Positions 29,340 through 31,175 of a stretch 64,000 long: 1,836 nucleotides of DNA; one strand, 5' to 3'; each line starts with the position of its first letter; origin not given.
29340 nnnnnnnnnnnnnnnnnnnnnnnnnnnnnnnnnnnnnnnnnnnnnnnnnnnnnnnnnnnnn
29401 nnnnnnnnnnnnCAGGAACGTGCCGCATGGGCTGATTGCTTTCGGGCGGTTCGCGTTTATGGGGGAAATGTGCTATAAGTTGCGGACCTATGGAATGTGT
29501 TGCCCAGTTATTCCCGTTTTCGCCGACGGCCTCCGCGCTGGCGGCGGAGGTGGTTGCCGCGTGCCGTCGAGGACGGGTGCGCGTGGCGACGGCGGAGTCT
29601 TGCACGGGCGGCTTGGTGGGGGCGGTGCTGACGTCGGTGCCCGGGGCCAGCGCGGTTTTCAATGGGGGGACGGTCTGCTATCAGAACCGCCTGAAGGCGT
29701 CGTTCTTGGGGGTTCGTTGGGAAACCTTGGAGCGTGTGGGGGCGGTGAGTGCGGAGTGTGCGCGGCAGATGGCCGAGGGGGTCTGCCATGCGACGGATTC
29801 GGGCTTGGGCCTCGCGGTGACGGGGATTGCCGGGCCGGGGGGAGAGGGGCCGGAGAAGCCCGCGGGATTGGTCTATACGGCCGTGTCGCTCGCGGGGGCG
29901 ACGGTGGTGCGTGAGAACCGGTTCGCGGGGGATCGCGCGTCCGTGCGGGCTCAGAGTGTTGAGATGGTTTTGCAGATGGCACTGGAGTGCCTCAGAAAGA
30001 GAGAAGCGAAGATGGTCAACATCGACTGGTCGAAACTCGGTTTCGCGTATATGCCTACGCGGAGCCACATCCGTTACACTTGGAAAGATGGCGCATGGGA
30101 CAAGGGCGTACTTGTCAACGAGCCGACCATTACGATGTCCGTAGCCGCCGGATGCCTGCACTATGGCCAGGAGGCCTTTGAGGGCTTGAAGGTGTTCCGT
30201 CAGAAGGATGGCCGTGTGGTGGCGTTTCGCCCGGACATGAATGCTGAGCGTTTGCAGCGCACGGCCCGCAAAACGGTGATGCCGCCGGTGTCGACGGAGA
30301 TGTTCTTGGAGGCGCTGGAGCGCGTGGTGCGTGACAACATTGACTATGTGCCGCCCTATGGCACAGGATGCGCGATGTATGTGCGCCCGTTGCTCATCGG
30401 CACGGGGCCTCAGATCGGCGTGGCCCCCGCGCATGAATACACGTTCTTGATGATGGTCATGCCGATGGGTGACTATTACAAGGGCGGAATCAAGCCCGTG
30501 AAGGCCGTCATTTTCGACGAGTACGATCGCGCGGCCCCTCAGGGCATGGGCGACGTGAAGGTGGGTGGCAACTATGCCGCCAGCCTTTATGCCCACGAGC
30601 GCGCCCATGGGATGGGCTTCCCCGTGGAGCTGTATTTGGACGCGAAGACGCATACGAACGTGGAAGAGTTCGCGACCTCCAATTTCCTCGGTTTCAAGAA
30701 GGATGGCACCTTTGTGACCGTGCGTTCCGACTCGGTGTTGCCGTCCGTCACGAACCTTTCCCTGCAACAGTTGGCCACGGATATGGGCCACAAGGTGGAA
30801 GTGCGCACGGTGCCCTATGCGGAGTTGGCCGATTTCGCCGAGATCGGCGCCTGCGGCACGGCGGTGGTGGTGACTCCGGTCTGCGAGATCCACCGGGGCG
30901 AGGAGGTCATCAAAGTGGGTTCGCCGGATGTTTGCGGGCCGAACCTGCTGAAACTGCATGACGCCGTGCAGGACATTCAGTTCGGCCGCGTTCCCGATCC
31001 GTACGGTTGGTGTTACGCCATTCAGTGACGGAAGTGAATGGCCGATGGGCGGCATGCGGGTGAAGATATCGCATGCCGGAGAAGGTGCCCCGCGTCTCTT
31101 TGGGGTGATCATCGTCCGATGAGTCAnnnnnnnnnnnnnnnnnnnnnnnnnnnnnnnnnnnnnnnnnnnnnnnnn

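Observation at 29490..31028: In-frame CinA_C (PncC-like) fusion to branched-chain aminotransferase with no intervening stop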

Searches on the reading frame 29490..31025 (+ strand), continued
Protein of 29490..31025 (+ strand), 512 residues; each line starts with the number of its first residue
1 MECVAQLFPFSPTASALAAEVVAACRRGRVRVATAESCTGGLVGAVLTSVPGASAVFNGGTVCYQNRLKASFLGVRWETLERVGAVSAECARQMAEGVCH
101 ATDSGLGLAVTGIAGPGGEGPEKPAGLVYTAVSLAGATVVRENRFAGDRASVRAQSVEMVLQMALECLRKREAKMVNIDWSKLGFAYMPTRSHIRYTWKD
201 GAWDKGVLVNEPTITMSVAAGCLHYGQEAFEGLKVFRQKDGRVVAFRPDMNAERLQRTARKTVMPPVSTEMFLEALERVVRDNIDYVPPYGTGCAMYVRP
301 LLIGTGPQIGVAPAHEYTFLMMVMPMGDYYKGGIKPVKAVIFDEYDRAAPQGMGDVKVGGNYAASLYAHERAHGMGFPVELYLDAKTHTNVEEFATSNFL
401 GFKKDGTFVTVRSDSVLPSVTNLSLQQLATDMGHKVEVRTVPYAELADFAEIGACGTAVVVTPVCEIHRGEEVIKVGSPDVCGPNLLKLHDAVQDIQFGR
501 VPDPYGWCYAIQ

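Call 37: search_solved_structures(query=window:29490-31025:+, max_evalue=1e-20)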
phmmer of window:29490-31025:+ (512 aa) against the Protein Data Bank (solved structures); distinct sequences matched with E-value up to 1e-20: 23.
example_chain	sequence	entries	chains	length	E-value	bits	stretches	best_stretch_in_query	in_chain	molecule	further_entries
7lv7_A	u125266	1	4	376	2e-114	386.3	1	177-510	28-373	Branched-chain amino acid aminotransferase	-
4dqn_A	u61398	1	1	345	9.5e-103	347.8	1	175-511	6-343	Putative branched-chain amino acid aminotransferase IlvE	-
3uyy_A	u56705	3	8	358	7e-90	305.3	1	166-509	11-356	Branched-chain-amino-acid aminotransferase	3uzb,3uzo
6jif_A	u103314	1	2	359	1.5e-89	304.2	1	177-509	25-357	Branched-chain-amino-acid aminotransferase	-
3dtf_A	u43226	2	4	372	5.6e-67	229.8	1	187-508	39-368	Branched-chain amino acid aminotransferase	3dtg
3jz6_A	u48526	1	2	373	5.6e-67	229.8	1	187-508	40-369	Branched-chain amino acid aminotransferase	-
3ht5_A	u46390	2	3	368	6e-59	203.3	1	193-508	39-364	branched-chain-amino-acid aminotransferase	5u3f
9bfo_A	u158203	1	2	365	7e-39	137.1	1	185-501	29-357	Branched-chain-amino-acid aminotransferase, cytosolic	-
9bfa_A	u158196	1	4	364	7.5e-39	137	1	190-501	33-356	Branched-chain-amino-acid aminotransferase, cytosolic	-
2cog_A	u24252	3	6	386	8.6e-39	136.8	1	189-501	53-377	branched chain aminotransferase 1, cytosolic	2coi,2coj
7ntr_A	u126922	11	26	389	8.8e-39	136.7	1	189-501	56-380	Branched-chain-amino-acid aminotransferase, cytosolic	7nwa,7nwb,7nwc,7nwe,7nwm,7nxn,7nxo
2abj_A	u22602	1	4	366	2.1e-38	135.5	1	190-502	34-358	Branched-chain-amino-acid aminotransferase, cytosolic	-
2hdk_A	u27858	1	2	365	9.8e-36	126.7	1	191-500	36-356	Branched-chain-amino-acid aminotransferase, mitochondrial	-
2hg8_A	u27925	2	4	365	1.1e-35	126.5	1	191-500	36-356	Branched-chain-amino-acid aminotransferase, mitochondrial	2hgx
2hgw_A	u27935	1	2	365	1.3e-35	126.3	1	191-500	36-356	Branched-chain-amino-acid aminotransferase, mitochondrial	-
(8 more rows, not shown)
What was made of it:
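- On Branched-chain aminotransferase, class IV type II (NF009897, TIGR01123 ilvE_II): The best solved relative is 7lv7 at E 2e-114 (call 37).
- Closest known: Type-II bacterial IlvE branched-chain aminotransferases. Same: The match is full length: 7lv7 at E 2e-114, and 4dqn residues 6-343 aligned to aa 175-511 (call 37).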

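Call 58: predict_structure(alignment_id=A1)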
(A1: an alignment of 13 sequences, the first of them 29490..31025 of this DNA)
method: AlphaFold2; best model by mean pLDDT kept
length: 512 residues; sequences in the alignment: 13
mean_pLDDT: 71.9   pTM: 0.57
mean pLDDT of the five models: 71.9, 70.2, 59.0, 55.8, 50.0
residues with pLDDT >= 90: 57; 70-90: 262; 50-70: 115; < 50: 78
segments of 3 or more residues with pLDDT < 50: 1-8, 184-186, 220-229, 305-312, 342-361, 376-397
pLDDT, mean of each block of 10 residues (from residue 1): 45 91 83 86 90 87 83 85 76 91 89 61 74 81 81 86 85 63 52 78 82 64 45 77 86 72 70 84 77 65 54 61 62 60 40 34 55 51 35 48 88 62 84 88 80 64 73 80 85 85 88 81
secondary structure, 60 per line:
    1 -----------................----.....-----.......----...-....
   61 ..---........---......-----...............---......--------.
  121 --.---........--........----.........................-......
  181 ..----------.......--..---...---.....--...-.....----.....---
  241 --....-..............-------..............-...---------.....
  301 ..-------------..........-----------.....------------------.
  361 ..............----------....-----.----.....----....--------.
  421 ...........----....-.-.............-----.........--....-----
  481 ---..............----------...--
elements in order: H12-27 E32-36 H42-48 E57-62 H66-73 H77-82 H88-102 E106-111 E127-134 E137-144 H149-173 E175-179 E193-199 E207-209 E213-217 H224-228 E233-237 E243-246 H248-261 H269-282 E296-302 E316-325 E337-341 H360-374 H385-388 E399-403 E408-411 H420-431 E436-439 H443-448 E449-455 E461-469 E472-475 H484-497 E508-510
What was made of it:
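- In the AF2 model the CinA terminal helix (aa 149-173) runs directly into the first BCAT strand (aa 175-179), with no long linker (call 58). The AF2 model is of modest quality (mean pLDDT 71.9, junction blocks 52-63; call 58) and says nothing reliable about how the domains pack or whether the two dimeric enzymes are compatible.
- Tried and rejected: AF2 on the 13-row alignment (call 58) gave only a moderate model, and no fold search was run.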

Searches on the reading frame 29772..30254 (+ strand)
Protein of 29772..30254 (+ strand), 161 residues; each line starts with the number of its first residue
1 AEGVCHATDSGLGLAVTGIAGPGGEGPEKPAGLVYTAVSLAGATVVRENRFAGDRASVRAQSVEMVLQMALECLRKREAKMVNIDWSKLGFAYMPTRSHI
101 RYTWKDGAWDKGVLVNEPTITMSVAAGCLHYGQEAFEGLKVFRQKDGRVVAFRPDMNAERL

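Call 63: find_homologous_proteins(query=window:29772-30254:+, max_evalue=0.00001)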
Query window:29772-30254:+ (161 aa): 142 proteins with E <= 0.00001 among 353 candidates; the best 120 are listed.
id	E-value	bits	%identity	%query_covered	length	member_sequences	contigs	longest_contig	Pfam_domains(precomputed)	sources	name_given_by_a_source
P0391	6.9e-39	151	84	50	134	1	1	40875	-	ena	-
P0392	4.7e-38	148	80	50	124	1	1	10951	-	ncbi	ncbi:MAG: branched chain amino acid aminotransferase, partial [Kiritimatiellia bacterium]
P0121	2.4e-37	146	83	50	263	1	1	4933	-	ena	-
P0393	1.4e-31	127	69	50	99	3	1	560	-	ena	-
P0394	8.3e-31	125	69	50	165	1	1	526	-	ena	-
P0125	1.4e-30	124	69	50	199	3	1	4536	-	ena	-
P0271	4.1e-29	119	79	48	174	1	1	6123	PF02464.24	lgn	-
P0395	1.9e-28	117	67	50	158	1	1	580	-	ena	-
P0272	3.2e-27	113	81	48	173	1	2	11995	PF02464.24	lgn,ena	-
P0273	4.2e-27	113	82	48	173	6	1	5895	PF02464.24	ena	-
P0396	4.1e-26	110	67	41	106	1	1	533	-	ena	-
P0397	2.6e-25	107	69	45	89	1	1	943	-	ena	-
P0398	3.5e-24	103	63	48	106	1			-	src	-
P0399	4.9e-24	103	63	48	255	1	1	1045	-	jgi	-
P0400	5.3e-24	103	60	48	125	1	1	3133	-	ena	-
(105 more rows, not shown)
